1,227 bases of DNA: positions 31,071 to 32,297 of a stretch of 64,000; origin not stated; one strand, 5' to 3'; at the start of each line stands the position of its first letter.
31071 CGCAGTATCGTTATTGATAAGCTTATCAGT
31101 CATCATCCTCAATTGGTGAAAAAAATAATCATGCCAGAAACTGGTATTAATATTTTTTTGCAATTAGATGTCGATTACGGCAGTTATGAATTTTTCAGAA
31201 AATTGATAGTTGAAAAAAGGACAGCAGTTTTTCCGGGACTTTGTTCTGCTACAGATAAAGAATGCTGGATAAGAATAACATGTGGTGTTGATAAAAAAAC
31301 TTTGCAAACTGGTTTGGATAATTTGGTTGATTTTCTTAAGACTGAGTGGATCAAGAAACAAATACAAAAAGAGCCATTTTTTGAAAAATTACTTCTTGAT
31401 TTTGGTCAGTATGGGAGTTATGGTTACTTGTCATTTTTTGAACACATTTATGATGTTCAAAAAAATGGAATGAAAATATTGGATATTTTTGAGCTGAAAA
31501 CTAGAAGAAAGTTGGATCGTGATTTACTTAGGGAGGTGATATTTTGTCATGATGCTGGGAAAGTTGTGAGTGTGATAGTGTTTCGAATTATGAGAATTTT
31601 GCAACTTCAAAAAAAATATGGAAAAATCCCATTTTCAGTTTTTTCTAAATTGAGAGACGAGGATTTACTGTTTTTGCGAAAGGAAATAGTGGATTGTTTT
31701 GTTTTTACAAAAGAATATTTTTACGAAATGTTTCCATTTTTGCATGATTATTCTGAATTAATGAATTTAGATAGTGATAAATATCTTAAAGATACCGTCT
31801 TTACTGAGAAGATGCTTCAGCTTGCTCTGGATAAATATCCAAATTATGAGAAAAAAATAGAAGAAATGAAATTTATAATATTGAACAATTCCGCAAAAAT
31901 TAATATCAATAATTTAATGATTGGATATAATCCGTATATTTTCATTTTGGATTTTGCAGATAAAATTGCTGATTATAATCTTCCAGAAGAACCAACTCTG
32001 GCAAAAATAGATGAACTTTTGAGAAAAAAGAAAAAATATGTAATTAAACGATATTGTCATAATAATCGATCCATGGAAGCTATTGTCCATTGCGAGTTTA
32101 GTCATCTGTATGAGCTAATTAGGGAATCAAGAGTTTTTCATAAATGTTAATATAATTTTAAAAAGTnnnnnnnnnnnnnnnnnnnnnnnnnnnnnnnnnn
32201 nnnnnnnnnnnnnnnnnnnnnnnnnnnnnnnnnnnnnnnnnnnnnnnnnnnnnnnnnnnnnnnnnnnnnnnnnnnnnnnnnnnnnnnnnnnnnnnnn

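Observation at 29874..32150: Class I aminotransferase fused to a C-terminal HD-like domain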

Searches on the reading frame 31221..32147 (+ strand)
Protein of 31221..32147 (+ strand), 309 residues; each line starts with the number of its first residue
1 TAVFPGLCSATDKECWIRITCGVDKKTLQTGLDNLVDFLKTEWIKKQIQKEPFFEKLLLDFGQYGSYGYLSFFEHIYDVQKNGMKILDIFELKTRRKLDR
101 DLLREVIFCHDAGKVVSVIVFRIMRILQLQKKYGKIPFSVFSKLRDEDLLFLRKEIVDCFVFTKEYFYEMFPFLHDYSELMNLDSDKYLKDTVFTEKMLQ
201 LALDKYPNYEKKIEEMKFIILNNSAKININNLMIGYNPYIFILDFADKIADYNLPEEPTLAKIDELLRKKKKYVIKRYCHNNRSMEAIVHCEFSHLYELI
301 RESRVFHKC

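Call 3: search_protein_families(library=pfam, proteins=[window:31221-32147:+], max_evalue=1)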
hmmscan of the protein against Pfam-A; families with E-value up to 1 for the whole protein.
window:31221-32147:+ (309 aa): 1 family
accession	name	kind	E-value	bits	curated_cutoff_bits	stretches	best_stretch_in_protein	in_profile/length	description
PF01966.28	HD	-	0.064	14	22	1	73-117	2-41/116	HD domain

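Call 4: search_protein_families(library=ncbifam, proteins=[window:31221-32147:+], max_evalue=1)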
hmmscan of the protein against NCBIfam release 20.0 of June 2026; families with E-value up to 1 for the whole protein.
window:31221-32147:+ (309 aa): 2 families
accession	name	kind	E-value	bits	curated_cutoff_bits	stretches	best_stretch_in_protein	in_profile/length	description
TIGR01582.1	FDH-beta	equivalog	0.084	12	334.7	1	233-274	211-253/283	formate dehydrogenase subunit beta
TIGR01596.1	cas3_HD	equivalog_domain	0.095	12.7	43.45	1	74-115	3-45/178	CRISPR-associated endonuclease Cas3''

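Call 6: search_solved_structures(query=window:31221-32147:+, max_evalue=10, show_alignments=2)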
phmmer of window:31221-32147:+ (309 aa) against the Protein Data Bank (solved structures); distinct sequences matched with E-value up to 10: 0.

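Call 10: search_solved_structures(query=A2, max_evalue=10, show_alignments=3)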
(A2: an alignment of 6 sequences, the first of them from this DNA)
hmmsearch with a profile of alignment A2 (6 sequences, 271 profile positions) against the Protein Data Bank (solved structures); distinct sequences matched with E-value up to 10: 2.
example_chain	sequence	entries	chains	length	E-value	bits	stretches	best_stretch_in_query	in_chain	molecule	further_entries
9esh_M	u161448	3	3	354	0.16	14.3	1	152-220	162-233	Pre-mRNA-splicing factor cwf5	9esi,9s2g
3jb9_a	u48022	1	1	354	1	11.6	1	177-220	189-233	Pre-mRNA-splicing factor cwf5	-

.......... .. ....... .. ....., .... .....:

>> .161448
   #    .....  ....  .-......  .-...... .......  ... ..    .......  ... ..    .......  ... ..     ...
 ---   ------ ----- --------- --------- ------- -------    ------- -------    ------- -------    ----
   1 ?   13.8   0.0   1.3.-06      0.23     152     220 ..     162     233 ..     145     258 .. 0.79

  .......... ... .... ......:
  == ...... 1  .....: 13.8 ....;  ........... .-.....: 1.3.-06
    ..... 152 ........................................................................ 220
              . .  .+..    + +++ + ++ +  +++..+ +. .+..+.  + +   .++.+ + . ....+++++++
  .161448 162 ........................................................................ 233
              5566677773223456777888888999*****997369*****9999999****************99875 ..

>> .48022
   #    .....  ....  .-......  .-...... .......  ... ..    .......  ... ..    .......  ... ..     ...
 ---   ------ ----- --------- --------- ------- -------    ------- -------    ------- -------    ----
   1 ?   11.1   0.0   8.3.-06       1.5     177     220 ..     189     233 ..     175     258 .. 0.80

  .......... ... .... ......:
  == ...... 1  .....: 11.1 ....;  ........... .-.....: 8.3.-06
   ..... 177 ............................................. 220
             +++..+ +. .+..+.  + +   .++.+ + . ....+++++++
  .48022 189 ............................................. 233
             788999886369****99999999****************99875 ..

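Call 19: predict_structure(alignment_id=A2)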
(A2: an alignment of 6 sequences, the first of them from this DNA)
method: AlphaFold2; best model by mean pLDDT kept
length: 270 residues; sequences in the alignment: 6
mean_pLDDT: 90.4   pTM: 0.87
mean pLDDT of the five models: 90.4, 90.2, 88.7, 88.5, 86.1
residues with pLDDT >= 90: 187; 70-90: 76; 50-70: 5; < 50: 2
segments of 3 or more residues with pLDDT < 50: none
pLDDT, mean of each block of 10 residues (from residue 1): 95 94 91 94 96 91 96 94 91 87 88 91 93 94 84 93 94 94 84 71 94 91 95 90 86 92 78
secondary structure, 60 per line:
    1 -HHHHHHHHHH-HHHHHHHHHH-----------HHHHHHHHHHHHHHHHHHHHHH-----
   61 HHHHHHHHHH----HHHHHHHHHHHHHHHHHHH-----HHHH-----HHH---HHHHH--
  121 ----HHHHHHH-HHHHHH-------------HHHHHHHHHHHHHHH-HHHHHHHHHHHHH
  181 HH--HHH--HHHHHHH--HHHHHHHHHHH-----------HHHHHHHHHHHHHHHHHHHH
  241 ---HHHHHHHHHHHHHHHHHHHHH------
elements in order: H2-11 H13-22 H34-55 H61-70 H75-93 H99-102 H114-118 H125-131 H133-138 H152-166 H168-182 H190-196 H199-209 H221-240 H244-264

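Call 23: fold_search(model_id=the predicted structure, library=pdb)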
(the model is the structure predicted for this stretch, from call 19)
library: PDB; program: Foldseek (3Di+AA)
matches with E <= 10: 341; with E <= 0.001: 0
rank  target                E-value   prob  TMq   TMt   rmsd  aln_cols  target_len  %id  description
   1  9mr6_D                1.3e-01  0.38  0.20  0.13  22.5       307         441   20  X-ray crystal structure of SAMHD1 from Rhizophagus irregularis (released 2025-04-30)
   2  4s1c_D                1.4e-01  0.90  0.30  0.37  13.4       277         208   13  Crystal Structure of L. monocytogenes phosphodiesterase PgpH HD domain (released 2015-02-11)
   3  4s1b_A                1.5e-01  0.91  0.30  0.37  13.3       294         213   12  Crystal Structure of L. monocytogenes phosphodiesterase PgpH HD domain in complex with Cyclic-di-AMP (released 2015-02-11)
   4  4s1b_D                2.3e-01  0.85  0.31  0.37  13.5       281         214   14  Crystal Structure of L. monocytogenes phosphodiesterase PgpH HD domain in complex with Cyclic-di-AMP (released 2015-02-11)
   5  4s1c_A                3.4e-01  0.75  0.30  0.37  13.5       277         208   13  Crystal Structure of L. monocytogenes phosphodiesterase PgpH HD domain (released 2015-02-11)
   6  5q10_A                3.6e-01  0.20  0.16  0.18  19.0       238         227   14  Ligand binding to FARNESOID-X-RECEPTOR (released 2017-07-05)
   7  8wmy_A                4.6e-01  0.87  0.34  0.43  10.5       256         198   12  Crystal structure of YqeK in complex with MG and ADP. (released 2023-10-25)
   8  5jy3_D                9.1e-01  0.14  0.17  0.19  18.2       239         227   12  CRYSTAL STRUCTURE OF LXRbeta (NUCLEAR RECEPTOR SUBFAMILY 1, GROUP H, MEMBER 2) COMPLEXED WITH BMS-852927 (released 2016-11-02)
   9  9mr6_A                9.1e-01  0.12  0.19  0.12  23.0       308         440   20  X-ray crystal structure of SAMHD1 from Rhizophagus irregularis (released 2025-04-30)
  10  7lwz_D                9.5e-01  0.16  0.25  0.18  20.9       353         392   11  Apo Structure of Vibrio cholerae dGTPase protein VC1979 (released 2021-03-10)
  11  9mr6_B                9.5e-01  0.13  0.20  0.13  22.6       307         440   19  X-ray crystal structure of SAMHD1 from Rhizophagus irregularis (released 2025-04-30)
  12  9mr6_C                1.0e+00  0.13  0.19  0.12  22.4       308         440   20  X-ray crystal structure of SAMHD1 from Rhizophagus irregularis (released 2025-04-30)
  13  3fxv_A                1.0e+00  0.13  0.17  0.19  19.1       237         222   14  Identification of an N-oxide pyridine GW4064 analogue as a potent FXR agonist (released 2009-04-14)
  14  5q0t_A                1.1e+00  0.12  0.16  0.18  19.0       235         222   14  Ligand binding to FARNESOID-X-RECEPTOR (released 2017-07-05)
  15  5hjp_D                1.1e+00  0.11  0.16  0.17  19.2       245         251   13  Identification of LXRbeta selective agonists for the treatment of Alzheimer's Disease (released 2016-04-06)
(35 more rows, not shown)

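Call 25: search_protein_representatives(alignment_id=A2)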
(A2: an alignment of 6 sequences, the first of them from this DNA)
Query: 6 sequences, 271 profile positions. Proteins with E-value up to 0.001 (for the whole library): 14; up to 1e-10: 8; up to 1e-30: 3. The best 14 are listed.
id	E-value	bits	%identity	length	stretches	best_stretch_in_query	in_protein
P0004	9.8e-119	411.8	-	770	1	1-270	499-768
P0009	1.4e-34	135.8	-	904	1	1-263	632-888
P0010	1.1e-33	132.9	-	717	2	5-161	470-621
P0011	5.9e-28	114.1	-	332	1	6-257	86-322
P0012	4.1e-26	108.1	-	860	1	1-265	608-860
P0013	8.3e-24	100.5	-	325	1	3-267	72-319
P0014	1.4e-22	96.5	-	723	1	7-259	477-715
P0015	2.4e-13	66.2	-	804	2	12-106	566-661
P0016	2.2e-08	49.9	-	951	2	5-262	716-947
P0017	2.6e-07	46.5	-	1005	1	8-257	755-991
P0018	6.4e-06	41.9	-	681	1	1-136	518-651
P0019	2.4e-05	40.0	-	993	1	10-259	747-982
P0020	4.3e-05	39.2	-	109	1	192-269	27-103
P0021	3.6e-04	36.1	-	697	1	33-262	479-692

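Call 26: search_protein_families(library=pfam, proteins=[P0009, P0010, P0011, P0012, P0013, P0014, P0015, P0016, P0017, P0018], max_evalue=0.01)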
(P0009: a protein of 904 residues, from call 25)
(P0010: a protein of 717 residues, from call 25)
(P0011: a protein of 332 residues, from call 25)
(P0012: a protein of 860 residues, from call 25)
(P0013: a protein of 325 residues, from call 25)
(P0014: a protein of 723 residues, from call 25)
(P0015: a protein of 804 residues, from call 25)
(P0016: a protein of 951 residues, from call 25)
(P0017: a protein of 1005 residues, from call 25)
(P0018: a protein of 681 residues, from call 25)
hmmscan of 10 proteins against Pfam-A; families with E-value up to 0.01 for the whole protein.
P0009 (904 aa): 1 family
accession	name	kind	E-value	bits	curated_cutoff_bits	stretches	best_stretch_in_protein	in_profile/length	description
PF00155.27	Aminotran_1_2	-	1.2e-29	104.1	19.7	1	241-627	6-361/361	Aminotransferase class I and II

P0010 (717 aa): 2 families
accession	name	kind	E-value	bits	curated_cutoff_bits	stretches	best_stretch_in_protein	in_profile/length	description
PF00155.27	Aminotran_1_2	-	1.8e-23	83.7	19.7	2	80-310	6-250/361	Aminotransferase class I and II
PF00266.25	Aminotran_5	-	0.0012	18.3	21.5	1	140-255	62-180/371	Aminotransferase class-V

P0011 (332 aa): 0 families

P0012 (860 aa): 2 families
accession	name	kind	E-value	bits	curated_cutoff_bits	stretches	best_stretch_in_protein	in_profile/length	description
PF00155.27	Aminotran_1_2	-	9e-29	101.2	19.7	2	230-455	18-253/361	Aminotransferase class I and II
PF00266.25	Aminotran_5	-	0.00093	18.7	21.5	1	278-392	61-177/371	Aminotransferase class-V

P0013 (325 aa): 1 family
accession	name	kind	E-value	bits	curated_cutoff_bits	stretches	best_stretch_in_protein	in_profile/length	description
PF00155.27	Aminotran_1_2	-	0.0012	18.6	19.7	1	18-65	315-361/361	Aminotransferase class I and II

P0014 (723 aa): 1 family
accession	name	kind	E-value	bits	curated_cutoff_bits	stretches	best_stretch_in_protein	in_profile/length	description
PF00155.27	Aminotran_1_2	-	5.3e-18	65.8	19.7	1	85-453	6-347/361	Aminotransferase class I and II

P0015 (804 aa): 3 families
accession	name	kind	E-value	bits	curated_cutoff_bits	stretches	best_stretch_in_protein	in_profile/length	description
PF00155.27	Aminotran_1_2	-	1.5e-30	107.1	19.7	1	150-406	4-269/361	Aminotransferase class I and II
PF00266.25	Aminotran_5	-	1.8e-06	27.6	21.5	1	188-313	44-166/371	Aminotransferase class-V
PF12917.13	YfbR-like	-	0.0012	19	25.9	1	586-628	25-67/182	5'-deoxynucleotidase YfbR-like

P0016 (951 aa): 2 families
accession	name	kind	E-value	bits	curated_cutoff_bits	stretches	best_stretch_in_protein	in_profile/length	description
PF00056.29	Ldh_1_N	-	2.3e-09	37.8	27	1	157-308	2-133/141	lactate/malate dehydrogenase, NAD binding domain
PF01966.28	HD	-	0.0047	17.6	22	0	743-783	2-40/116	HD domain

P0017 (1005 aa): 0 families

P0018 (681 aa): 2 families
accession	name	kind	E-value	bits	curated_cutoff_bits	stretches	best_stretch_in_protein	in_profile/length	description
PF00155.27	Aminotran_1_2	-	6.7e-26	91.8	19.7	2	142-364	27-258/361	Aminotransferase class I and II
PF00266.25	Aminotran_5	-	2.4e-07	30.5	21.5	1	159-295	35-177/371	Aminotransferase class-V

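Call 32: search_solved_structures(query=A3, max_evalue=10, show_alignments=5)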
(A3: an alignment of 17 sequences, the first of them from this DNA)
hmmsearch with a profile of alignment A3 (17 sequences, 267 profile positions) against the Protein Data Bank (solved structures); distinct sequences matched with E-value up to 10: 8.
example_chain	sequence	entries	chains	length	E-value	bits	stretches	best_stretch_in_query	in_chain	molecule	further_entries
7tra_Q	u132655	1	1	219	0.14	14.7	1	47-86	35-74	CRISPR-associated endonuclease Cas3-HD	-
7r2k_Q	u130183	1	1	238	0.16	14.5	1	47-86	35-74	CRISPR-associated endonuclease Cas3-HD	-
7tr8_Q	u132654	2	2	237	0.16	14.5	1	47-86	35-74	CRISPR-associated endonuclease Cas3-HD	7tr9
5n77_A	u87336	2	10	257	0.23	13.9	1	37-107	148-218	Magnesium transport protein CorA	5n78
9fqr_Il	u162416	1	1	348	0.48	12.9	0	82-185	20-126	LRP2-binding protein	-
2paq_A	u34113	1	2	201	0.48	12.9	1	30-77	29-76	5'-deoxynucleotidase YfbR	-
1aqc_A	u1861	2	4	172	0.59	12.6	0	81-118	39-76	X11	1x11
2par_A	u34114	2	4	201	0.64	12.5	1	30-77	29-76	5'-deoxynucleotidase YfbR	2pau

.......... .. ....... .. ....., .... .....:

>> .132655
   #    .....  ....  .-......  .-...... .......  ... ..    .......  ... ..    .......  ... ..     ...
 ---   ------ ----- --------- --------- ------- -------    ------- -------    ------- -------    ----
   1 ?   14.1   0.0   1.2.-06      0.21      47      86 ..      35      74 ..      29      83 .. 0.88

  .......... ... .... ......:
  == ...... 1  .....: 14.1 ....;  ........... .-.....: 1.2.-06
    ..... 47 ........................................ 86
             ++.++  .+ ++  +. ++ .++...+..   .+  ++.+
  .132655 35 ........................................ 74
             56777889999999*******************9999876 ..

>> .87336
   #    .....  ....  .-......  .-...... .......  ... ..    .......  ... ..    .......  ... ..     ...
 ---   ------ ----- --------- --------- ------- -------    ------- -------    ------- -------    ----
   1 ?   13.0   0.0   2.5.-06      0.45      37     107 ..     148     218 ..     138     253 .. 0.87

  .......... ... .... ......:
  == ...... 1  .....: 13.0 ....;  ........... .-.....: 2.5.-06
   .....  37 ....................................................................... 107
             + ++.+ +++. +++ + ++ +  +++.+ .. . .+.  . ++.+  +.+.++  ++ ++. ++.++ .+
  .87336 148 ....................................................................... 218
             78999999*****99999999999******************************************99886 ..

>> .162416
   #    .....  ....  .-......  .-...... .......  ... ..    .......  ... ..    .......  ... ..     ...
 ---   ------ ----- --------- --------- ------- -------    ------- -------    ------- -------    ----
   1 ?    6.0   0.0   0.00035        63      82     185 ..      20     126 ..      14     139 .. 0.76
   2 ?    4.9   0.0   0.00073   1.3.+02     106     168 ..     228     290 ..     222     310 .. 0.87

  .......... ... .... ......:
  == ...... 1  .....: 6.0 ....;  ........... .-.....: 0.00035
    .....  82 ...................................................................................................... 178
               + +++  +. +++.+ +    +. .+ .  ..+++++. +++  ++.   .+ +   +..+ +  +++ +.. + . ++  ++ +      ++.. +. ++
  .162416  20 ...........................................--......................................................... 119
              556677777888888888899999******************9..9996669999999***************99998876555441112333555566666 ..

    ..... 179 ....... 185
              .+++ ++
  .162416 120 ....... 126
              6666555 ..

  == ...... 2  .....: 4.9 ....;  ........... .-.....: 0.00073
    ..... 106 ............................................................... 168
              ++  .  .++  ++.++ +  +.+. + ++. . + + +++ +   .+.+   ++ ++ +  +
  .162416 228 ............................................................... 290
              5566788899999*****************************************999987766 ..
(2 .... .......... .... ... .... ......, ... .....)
